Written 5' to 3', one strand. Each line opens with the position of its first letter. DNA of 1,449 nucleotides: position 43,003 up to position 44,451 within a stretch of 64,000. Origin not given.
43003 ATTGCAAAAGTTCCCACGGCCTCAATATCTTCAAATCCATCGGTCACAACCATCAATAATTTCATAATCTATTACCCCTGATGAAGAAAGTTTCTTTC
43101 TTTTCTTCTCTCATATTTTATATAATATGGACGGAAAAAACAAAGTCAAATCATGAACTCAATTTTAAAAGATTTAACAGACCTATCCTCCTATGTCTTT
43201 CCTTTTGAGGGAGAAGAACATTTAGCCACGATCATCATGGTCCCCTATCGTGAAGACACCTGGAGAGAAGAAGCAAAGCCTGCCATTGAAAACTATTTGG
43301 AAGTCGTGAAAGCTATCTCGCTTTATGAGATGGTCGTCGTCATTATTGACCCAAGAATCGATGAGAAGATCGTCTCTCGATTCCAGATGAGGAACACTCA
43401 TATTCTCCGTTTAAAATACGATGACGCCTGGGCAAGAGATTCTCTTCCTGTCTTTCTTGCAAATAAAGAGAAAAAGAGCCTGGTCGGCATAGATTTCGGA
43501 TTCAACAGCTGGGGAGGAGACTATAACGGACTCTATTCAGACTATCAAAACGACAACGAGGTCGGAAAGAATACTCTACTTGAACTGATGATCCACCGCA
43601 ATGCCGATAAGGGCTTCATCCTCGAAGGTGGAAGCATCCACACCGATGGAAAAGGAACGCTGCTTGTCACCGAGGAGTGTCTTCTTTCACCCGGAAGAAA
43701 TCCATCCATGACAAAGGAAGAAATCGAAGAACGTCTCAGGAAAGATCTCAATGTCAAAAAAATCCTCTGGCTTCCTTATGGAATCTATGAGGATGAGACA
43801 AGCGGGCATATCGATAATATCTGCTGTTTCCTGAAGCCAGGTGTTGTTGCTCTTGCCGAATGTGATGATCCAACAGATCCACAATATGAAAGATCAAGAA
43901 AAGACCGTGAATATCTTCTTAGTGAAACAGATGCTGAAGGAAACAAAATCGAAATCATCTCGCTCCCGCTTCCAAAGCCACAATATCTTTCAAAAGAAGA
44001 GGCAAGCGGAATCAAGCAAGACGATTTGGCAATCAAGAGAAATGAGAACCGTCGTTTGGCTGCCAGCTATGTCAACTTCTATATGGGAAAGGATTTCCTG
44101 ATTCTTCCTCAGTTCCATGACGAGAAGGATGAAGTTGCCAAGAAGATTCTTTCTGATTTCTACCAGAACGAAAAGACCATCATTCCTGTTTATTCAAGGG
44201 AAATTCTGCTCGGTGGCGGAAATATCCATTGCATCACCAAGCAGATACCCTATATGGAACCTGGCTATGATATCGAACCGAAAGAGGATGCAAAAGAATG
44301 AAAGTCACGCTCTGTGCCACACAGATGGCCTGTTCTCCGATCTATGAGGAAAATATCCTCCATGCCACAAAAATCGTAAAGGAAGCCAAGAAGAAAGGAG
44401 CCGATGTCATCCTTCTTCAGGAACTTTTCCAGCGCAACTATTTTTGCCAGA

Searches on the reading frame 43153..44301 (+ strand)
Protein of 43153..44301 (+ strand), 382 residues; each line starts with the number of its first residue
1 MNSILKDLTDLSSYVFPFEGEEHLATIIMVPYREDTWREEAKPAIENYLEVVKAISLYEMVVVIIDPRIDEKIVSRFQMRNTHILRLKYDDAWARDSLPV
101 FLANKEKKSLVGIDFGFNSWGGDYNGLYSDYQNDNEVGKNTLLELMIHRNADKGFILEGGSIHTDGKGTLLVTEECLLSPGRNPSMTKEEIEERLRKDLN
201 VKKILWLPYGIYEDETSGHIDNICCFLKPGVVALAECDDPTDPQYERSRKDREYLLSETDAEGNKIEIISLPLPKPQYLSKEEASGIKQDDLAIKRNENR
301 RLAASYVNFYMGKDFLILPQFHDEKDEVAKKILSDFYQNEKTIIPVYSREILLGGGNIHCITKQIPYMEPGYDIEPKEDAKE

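Call 79: search_protein_families(library=pfam, proteins=[window:43153-44301:+], max_evalue=0.000001)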
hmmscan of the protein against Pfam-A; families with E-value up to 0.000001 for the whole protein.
window:43153-44301:+ (382 aa): 1 family
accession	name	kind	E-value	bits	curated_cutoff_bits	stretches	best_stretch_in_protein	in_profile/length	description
PF04371.20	PAD_porph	-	4.6e-102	342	25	1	16-366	2-321/321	Porphyromonas-type peptidyl-arginine deiminase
